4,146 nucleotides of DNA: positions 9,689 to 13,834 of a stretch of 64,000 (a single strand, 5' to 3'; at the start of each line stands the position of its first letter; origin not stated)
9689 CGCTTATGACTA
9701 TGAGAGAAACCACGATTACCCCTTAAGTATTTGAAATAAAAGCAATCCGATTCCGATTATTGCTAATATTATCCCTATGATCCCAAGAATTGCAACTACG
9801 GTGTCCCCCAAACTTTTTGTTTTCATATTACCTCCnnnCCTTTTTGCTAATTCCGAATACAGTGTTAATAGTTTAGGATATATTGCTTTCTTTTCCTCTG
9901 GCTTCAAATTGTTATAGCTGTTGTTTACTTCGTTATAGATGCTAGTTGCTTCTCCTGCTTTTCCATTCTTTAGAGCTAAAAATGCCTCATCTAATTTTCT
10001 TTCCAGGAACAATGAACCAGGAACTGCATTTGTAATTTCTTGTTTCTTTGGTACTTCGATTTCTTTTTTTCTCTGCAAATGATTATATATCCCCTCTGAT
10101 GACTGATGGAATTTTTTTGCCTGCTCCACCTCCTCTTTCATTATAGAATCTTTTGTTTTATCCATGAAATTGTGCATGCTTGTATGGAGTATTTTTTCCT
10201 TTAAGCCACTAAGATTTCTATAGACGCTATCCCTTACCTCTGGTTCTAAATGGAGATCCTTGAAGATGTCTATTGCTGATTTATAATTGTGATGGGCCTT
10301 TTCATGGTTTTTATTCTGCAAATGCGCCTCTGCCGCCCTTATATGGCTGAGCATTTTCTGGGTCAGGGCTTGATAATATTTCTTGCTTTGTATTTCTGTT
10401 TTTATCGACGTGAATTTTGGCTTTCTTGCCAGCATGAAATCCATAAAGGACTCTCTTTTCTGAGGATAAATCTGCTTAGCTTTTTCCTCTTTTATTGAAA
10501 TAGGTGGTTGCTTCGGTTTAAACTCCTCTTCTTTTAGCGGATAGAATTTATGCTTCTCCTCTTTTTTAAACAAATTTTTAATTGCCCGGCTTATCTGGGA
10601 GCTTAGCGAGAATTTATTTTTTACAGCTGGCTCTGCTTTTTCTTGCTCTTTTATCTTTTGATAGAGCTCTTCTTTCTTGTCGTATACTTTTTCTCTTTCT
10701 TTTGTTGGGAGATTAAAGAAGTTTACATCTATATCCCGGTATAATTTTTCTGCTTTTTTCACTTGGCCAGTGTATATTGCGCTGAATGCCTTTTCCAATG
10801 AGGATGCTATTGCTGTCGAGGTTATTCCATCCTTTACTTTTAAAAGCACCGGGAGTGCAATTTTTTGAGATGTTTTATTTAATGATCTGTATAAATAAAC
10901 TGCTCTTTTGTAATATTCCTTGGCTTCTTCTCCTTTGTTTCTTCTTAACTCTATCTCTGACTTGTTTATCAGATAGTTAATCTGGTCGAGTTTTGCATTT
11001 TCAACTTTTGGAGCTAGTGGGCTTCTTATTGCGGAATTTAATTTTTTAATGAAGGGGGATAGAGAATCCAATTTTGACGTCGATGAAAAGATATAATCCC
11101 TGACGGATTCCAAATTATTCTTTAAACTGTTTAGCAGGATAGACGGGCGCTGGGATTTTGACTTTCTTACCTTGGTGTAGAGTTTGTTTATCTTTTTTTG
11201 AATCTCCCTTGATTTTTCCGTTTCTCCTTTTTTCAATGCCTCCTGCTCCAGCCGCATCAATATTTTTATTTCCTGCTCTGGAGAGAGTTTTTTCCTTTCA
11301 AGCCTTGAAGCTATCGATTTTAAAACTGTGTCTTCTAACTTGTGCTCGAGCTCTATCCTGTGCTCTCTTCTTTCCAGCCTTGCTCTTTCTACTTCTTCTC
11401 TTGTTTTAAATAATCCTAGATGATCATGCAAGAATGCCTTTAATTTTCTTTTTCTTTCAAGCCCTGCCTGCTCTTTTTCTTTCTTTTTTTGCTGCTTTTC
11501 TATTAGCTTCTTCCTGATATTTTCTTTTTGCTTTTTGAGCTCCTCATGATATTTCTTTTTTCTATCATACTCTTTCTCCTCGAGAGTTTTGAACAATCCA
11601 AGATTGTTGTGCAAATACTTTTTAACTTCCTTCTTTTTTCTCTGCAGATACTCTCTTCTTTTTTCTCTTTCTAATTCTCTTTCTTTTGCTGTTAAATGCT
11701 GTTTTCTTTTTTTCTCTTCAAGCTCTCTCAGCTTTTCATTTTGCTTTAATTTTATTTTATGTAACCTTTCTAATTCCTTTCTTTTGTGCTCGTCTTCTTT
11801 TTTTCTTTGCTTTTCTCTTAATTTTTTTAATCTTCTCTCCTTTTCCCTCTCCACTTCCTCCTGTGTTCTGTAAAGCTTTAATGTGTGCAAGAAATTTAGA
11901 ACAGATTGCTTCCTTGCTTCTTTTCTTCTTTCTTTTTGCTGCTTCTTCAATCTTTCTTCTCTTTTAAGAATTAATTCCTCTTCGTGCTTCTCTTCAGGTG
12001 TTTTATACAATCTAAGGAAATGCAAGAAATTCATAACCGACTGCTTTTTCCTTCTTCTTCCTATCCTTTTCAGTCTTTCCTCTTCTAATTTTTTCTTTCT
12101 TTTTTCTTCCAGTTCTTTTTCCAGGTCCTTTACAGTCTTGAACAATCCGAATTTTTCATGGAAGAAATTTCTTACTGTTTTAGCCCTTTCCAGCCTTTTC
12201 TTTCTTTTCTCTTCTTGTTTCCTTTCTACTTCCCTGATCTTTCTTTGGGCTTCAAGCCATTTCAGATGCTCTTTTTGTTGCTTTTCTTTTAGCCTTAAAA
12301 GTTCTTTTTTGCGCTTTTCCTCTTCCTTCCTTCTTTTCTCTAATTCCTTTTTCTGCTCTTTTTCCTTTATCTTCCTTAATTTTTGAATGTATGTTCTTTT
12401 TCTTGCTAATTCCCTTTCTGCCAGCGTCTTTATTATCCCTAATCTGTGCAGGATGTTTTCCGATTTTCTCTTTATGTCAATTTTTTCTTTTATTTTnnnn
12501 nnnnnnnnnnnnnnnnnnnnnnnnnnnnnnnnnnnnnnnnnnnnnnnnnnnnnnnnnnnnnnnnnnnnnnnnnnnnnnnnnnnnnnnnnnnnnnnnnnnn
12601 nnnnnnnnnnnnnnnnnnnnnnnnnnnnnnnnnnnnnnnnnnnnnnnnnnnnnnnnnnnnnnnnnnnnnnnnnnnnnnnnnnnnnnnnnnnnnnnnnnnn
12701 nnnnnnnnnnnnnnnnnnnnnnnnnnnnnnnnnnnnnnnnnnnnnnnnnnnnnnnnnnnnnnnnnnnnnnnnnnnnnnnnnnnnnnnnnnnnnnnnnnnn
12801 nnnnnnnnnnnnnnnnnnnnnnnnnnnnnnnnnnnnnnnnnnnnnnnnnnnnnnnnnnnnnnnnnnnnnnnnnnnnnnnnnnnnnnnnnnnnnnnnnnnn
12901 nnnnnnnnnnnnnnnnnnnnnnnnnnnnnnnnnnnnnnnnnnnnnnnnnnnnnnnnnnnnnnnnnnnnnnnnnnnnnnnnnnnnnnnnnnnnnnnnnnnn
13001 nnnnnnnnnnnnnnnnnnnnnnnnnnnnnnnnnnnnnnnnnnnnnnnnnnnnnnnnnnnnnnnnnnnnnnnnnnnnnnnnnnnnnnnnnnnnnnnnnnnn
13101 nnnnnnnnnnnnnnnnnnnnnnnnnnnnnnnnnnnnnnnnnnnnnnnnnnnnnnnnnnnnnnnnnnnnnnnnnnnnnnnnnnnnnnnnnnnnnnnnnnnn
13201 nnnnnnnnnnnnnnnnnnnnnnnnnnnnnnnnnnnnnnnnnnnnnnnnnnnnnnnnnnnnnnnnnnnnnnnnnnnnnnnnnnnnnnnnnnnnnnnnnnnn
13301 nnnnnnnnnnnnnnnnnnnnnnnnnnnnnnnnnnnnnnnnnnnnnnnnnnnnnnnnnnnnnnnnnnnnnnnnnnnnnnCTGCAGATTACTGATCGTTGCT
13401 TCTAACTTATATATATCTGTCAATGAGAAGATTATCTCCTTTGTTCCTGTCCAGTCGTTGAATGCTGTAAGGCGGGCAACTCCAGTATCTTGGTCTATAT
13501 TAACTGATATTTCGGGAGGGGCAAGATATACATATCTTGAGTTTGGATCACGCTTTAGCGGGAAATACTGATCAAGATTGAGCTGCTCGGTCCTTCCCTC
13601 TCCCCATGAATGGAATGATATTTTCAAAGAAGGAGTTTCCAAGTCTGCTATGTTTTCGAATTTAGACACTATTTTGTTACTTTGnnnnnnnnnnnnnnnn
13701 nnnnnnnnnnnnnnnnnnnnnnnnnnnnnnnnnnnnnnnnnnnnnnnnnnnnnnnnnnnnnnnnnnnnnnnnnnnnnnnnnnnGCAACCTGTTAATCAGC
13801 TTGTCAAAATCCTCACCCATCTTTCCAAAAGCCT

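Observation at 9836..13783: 1315-aa membrane-anchored protein with a roughly 1050-aa K/E-rich coiled coil and a repeated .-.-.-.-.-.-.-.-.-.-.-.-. motif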

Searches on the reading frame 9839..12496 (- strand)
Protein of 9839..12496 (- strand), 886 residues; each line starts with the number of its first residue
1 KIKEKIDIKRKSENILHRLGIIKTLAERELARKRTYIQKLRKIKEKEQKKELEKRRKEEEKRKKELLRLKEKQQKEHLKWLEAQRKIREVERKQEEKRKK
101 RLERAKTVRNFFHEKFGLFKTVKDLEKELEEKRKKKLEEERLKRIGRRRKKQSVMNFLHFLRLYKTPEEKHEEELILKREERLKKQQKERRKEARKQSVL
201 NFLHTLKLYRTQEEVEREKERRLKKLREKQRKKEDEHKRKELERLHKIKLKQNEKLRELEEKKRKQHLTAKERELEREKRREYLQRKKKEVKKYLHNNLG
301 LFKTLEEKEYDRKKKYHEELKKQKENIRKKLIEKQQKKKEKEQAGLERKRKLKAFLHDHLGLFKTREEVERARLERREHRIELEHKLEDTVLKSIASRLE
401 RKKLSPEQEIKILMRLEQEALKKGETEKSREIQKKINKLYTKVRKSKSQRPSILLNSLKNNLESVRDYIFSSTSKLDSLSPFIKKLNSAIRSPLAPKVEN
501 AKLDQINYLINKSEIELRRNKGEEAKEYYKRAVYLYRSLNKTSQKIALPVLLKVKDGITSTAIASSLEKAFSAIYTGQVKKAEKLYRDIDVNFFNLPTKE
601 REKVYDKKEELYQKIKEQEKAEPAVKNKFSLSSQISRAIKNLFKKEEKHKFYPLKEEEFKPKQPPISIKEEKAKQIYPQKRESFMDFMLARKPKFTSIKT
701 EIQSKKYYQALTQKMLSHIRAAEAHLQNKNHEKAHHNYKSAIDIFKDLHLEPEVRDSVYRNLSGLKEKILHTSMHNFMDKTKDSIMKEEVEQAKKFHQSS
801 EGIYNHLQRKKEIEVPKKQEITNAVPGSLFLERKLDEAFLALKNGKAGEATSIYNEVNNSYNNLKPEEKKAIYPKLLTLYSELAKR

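Call 43: predict_structure(alignment_id=A3)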
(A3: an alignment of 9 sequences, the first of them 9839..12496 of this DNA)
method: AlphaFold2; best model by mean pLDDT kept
length: 886 residues; sequences in the alignment: 9
mean_pLDDT: 71.2   pTM: 0.26
mean pLDDT of the five models: 71.2, 68.9, 68.3, 67.5, 67.0
residues with pLDDT >= 90: 39; 70-90: 512; 50-70: 233; < 50: 102
segments of 3 or more residues with pLDDT < 50: 2-4, 397-399, 446-451, 466-478, 622-630, 647-652, 654-665, 667-682, 688-697, 811-824
pLDDT, mean of each block of 10 residues (from residue 1): 54 65 68 78 80 80 80 77 79 84 79 64 61 75 80 79 72 69 68 70 58 61 74 76 79 78 71 70 71 64 63 70 71 76 77 67 62 74 62 51 66 80 79 83 53 52 48 44 54 62 86 86 87 87 84 82 86 87 90 82 88 83 46 55 46 40 45 41 50 48 72 89 87 88 84 80 85 73 76 76 68 39 59 88 86 86 79 89 82
secondary structure, 60 per line:
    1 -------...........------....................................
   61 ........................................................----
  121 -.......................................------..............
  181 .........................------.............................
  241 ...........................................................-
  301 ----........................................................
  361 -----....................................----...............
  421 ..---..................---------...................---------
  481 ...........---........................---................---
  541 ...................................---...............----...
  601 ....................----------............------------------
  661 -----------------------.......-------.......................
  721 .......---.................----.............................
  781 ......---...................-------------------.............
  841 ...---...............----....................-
elements in order (helices of 4 or more, strands of 3 or more residues): H8-18 H25-116 H122-160 H167-205 H212-299 H305-360 H366-401 H406-422 H426-443 H453-471 H481-491 H495-518 H522-537 H541-575 H579-593 H598-620 H631-642 H684-690 H698-727 H731-747 H752-786 H790-808 H828-843 H847-861 H866-885

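Call 47: fold_search(model_id=the predicted structure, library=pdb)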
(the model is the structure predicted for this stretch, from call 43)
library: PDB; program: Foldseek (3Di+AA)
matches with E <= 10: 670; with E <= 0.001: 0
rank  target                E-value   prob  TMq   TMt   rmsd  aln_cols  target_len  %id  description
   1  3ieg_A                2.0e-03  0.95  0.08  0.16  31.1       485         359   13  Crystal Structure of P58(IPK) TPR Domain at 2.5 A (released 2010-03-31)
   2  2y4t_B                3.2e-03  0.93  0.09  0.15  29.7       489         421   14  Crystal structure of the human co-chaperone P58(IPK) (released 2011-08-10)
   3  7y4i_B                3.5e-03  0.77  0.08  0.08  33.5       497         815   12  Crystal structure of SPINDLY in complex with GDP (released 2022-12-07)
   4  9dze_A                5.4e-03  0.96  0.07  0.18  22.4       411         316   13  Computationally Designed Bifaceted Protein Nanomaterial pD5-14 (released 2024-10-30)
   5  7t7t_A                5.9e-03  0.84  0.07  0.12  37.2       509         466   11  Structure of TSK/BRU1 bound to histone H3.1 (released 2022-03-30)
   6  7t7t_B                8.4e-03  0.87  0.09  0.15  33.1       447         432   11  Structure of TSK/BRU1 bound to histone H3.1 (released 2022-03-30)
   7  7rdr_A                9.2e-03  0.82  0.08  0.14  29.1       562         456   11  Circular tandem repeat protein with novel repeat topology and enhanced subunit contact surfaces (released 2021-09-01)
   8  8dtg_B                9.7e-03  0.72  0.07  0.08  29.6       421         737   13  Cryo-EM structure of Arabidopsis SPY alternative conformation 1 (released 2023-03-08)
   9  8dtf_A                1.5e-02  0.60  0.08  0.09  33.0       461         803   14  Cryo-EM structure of the full length Arabidopsis SPY with complete TPRs (released 2023-03-08)
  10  4gpk_L                3.0e-02  0.57  0.06  0.13  29.4       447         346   10  Crystal structure of NprR in complex with its cognate peptide NprX (released 2013-07-03)
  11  9d2f_L                4.9e-02  0.63  0.08  0.15  25.8       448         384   12  3D structure and atomic model of RS3 of mouse respiratory cilia (released 2025-08-13)
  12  8rte_B                5.6e-02  0.51  0.07  0.15  29.6       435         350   10  Rap from bacteriophage Phi105 with peptide ERPVGT (released 2024-07-24)
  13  9dze_K                5.9e-02  0.75  0.08  0.20  23.5       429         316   12  Computationally Designed Bifaceted Protein Nanomaterial pD5-14 (released 2024-10-30)
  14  5a7d_H                5.9e-02  0.57  0.07  0.16  27.2       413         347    8  Tetrameric assembly of LGN with Inscuteable (released 2016-08-03)
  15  3zc0_D                6.2e-02  1.00  0.09  0.33  10.2       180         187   14  Structure of AfC3PO - duplex RNA complex (released 2013-01-23)
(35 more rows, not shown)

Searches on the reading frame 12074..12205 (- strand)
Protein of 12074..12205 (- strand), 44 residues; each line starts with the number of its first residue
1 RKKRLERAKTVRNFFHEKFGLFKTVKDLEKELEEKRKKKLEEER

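Call 75: find_homologous_proteins(query=A6, max_evalue=0.01)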
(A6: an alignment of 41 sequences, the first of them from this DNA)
Query A6 (41 sequences): 3142 candidates shared short words with the query, none scored E <= 0.01.

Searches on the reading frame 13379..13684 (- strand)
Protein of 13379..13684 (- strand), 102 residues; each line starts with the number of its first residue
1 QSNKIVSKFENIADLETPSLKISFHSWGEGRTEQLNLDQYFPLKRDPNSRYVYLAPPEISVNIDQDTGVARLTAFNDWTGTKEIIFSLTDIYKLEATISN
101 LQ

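Call 85: search_protein_families(library=ncbifam, proteins=[window:13379-13684:-], max_evalue=1)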
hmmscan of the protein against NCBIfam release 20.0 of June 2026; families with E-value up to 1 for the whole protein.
window:13379-13684:- (102 aa): 0 families
